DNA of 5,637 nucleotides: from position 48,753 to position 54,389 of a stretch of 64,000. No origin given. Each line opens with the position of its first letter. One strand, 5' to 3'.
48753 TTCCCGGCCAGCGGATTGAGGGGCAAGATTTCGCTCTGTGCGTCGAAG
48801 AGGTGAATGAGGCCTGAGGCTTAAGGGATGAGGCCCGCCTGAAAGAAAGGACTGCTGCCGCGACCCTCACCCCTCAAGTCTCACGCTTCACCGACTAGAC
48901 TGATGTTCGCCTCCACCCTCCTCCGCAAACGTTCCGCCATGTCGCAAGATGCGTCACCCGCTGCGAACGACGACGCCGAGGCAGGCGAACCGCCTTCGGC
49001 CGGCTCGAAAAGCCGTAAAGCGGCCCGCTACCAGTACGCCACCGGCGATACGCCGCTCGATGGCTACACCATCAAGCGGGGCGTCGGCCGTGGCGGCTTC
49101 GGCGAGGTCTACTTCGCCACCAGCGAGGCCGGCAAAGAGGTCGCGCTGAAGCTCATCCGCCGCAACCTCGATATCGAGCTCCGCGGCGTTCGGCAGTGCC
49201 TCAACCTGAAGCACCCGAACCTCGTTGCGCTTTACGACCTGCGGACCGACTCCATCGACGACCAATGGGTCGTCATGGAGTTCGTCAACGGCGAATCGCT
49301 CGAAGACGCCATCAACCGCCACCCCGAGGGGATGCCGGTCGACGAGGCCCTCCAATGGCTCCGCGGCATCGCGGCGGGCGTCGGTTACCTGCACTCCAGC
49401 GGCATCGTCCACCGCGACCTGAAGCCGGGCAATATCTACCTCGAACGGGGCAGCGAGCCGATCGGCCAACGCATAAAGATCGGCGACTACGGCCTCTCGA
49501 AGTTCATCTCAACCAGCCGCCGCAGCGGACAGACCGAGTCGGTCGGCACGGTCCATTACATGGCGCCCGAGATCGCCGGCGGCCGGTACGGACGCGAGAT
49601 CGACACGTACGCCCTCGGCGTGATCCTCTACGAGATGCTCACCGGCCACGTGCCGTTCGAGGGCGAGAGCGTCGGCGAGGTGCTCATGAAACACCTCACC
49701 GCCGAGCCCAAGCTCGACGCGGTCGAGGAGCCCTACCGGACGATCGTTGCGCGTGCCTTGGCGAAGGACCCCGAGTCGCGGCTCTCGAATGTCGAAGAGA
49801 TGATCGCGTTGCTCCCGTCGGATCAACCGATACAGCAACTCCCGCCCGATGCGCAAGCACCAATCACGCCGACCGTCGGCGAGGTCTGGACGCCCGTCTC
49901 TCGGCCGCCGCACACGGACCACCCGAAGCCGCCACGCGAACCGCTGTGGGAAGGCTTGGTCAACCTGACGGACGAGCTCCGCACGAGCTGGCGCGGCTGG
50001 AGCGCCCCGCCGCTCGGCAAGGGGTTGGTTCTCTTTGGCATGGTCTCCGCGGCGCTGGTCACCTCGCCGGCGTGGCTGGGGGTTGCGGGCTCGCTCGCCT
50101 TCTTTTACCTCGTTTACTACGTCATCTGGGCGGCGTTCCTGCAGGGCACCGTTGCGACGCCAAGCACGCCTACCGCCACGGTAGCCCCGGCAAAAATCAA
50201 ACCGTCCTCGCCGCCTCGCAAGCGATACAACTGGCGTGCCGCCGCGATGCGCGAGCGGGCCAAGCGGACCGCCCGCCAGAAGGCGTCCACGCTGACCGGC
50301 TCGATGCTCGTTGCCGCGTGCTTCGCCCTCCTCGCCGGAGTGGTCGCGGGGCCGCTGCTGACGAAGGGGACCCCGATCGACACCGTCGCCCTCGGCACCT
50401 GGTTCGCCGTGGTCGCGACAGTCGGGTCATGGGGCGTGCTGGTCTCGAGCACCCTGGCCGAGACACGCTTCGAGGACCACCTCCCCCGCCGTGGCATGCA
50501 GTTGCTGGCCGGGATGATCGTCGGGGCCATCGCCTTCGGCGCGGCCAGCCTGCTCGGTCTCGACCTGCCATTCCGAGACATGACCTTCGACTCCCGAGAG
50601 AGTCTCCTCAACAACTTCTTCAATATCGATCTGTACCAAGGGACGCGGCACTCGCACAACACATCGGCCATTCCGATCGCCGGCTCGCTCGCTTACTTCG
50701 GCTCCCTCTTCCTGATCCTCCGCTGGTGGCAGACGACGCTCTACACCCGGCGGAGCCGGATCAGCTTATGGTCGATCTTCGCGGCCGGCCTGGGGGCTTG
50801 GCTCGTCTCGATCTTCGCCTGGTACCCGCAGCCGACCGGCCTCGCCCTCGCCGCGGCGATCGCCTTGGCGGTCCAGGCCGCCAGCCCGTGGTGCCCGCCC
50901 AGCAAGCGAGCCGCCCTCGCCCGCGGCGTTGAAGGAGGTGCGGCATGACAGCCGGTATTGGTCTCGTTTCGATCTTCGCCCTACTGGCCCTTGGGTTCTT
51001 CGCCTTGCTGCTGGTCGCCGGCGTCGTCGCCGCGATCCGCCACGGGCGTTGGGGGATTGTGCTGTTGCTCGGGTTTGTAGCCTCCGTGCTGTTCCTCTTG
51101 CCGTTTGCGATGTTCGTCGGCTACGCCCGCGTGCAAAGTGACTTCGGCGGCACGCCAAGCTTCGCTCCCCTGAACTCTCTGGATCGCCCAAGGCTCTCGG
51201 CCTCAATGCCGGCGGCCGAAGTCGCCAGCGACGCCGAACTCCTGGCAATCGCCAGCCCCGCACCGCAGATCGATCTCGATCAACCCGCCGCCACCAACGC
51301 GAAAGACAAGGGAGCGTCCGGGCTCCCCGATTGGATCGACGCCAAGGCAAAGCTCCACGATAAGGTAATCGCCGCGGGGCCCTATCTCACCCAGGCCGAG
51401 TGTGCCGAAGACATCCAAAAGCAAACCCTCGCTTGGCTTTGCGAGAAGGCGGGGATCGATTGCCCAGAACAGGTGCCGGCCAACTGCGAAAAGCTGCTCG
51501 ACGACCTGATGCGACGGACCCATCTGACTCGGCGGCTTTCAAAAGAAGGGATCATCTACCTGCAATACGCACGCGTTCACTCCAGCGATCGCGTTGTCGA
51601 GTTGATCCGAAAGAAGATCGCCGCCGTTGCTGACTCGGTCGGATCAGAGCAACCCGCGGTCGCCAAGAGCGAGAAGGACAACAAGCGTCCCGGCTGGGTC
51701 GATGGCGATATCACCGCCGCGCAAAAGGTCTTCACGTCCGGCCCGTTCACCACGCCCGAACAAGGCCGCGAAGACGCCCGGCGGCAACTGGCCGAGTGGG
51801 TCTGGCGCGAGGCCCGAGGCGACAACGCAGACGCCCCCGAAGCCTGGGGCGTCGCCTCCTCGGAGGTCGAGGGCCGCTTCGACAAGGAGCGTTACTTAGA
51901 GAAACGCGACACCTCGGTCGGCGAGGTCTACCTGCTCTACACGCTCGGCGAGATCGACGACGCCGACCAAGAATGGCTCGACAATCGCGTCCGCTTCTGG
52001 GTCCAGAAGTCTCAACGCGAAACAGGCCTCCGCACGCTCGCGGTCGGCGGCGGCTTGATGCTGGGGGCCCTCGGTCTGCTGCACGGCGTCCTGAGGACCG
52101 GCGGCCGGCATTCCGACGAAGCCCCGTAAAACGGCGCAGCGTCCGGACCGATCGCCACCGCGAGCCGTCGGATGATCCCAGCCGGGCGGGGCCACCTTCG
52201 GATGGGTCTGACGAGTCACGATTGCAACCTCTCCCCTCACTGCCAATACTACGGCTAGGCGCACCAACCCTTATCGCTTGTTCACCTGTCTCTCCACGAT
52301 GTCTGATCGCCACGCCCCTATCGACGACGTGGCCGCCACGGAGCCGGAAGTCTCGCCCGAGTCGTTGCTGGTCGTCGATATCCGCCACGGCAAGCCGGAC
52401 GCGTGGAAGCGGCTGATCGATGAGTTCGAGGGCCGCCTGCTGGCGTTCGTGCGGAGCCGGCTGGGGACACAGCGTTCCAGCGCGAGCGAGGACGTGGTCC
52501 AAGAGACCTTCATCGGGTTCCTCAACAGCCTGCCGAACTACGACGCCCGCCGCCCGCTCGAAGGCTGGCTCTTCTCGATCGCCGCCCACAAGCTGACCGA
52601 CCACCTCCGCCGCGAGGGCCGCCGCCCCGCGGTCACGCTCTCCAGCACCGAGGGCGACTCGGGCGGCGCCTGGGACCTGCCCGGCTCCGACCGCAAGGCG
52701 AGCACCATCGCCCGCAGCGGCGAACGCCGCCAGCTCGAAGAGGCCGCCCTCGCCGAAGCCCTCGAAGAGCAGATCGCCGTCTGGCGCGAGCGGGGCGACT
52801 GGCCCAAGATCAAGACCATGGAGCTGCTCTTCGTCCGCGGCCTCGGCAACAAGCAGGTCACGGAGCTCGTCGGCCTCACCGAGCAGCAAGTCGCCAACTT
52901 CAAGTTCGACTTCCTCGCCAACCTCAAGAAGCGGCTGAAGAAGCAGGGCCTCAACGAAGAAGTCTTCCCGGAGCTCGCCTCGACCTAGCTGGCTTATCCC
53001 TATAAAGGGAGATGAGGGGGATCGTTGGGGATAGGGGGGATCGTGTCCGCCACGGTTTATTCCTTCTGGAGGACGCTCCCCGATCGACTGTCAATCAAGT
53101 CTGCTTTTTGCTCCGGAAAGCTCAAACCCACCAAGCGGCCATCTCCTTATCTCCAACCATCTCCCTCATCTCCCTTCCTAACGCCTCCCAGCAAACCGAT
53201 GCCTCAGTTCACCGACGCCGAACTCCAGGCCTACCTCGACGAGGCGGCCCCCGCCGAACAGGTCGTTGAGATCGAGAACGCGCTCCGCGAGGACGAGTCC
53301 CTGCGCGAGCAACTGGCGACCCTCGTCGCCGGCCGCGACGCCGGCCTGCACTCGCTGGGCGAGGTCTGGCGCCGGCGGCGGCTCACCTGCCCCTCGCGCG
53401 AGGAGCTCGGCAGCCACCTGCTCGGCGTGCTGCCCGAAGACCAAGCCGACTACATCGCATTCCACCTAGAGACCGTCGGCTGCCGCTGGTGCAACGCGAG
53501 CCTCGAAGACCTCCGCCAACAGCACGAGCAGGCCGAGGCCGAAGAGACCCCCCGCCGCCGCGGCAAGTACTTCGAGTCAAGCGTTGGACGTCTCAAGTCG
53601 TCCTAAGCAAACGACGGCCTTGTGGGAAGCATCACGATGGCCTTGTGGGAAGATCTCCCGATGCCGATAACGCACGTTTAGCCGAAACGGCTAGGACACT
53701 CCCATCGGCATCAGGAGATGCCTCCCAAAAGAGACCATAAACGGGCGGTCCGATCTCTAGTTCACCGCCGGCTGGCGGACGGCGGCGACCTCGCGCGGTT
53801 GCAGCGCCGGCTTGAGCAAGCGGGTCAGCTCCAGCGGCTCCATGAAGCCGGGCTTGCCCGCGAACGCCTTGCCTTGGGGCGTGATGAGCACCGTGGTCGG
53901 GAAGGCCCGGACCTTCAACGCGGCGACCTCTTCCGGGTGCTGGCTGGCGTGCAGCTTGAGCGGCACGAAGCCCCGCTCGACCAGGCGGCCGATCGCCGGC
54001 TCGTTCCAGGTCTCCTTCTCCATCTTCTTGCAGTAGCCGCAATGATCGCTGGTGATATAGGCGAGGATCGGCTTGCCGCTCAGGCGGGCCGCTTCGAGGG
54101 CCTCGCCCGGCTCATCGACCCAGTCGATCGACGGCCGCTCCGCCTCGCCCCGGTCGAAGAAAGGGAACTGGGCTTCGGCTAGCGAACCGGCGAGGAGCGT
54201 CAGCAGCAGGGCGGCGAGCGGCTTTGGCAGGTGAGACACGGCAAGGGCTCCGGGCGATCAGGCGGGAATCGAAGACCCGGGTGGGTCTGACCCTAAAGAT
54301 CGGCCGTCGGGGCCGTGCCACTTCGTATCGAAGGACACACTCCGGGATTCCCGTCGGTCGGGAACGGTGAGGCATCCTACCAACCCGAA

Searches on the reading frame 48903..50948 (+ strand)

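Call 81: search_protein_families(library=pfam, proteins=[window:48903-50948:+], max_evalue=0.001)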
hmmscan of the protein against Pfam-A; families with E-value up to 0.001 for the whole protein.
window:48903-50948:+ (681 aa): 5 families
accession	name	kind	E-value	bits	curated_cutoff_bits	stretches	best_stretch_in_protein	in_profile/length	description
PF00069.31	Pkinase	-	6e-49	167.2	31.7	1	55-297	1-254/263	Protein kinase domain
PF07714.23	PK_Tyr_Ser-Thr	-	6.9e-34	117.7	23.1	1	57-295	3-250/258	Protein tyrosine and serine/threonine kinase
PF03109.22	ABC1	-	5.9e-06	26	22.9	1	119-209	141-224/244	ABC1 atypical kinase-like domain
PF17667.7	Pkinase_fungal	-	6.4e-05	22.3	24.1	1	148-224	287-364/387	Fungal protein kinase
PF06293.20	Kdo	-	0.00096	19.1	21.3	0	123-184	94-155/207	Lipopolysaccharide kinase (Kdo/WaaP) family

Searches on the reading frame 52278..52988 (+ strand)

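Call 81: search_protein_families(library=pfam, proteins=[window:52278-52988:+], max_evalue=0.001)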
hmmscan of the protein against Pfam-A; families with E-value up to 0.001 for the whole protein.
window:52278-52988:+ (236 aa): 2 families
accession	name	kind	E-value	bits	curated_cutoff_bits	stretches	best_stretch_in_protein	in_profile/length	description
PF04542.20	Sigma70_r2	-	2.7e-14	53.2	24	1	46-116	1-71/71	Sigma-70 region 2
PF07638.17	Sigma70_ECF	-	7.9e-05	23.1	21.1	1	31-205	7-168/185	ECF sigma factor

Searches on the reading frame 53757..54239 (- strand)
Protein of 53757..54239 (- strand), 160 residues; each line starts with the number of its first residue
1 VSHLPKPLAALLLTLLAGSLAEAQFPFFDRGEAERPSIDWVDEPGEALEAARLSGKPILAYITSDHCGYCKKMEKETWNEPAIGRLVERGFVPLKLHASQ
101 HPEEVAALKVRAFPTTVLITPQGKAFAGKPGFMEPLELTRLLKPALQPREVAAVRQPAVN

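Call 82: search_protein_families(library=pfam, proteins=[window:53757-54239:-], max_evalue=0.001)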
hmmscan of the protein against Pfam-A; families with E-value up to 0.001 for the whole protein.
window:53757-54239:- (160 aa): 4 families
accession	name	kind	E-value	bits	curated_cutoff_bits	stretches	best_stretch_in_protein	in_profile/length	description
PF13899.12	Thioredoxin_7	-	2e-12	47.5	27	1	40-121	2-83/83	Thioredoxin-like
PF03190.21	Thioredox_DsbH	-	6e-12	46.2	27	1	21-128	5-118/163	Protein of unknown function, DUF255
PF13098.12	Thioredoxin_2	-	7.8e-12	45.9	27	1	52-142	2-104/104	Thioredoxin-like domain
PF00085.26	Thioredoxin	-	0.00012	22.5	23.5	1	55-125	18-84/103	Thioredoxin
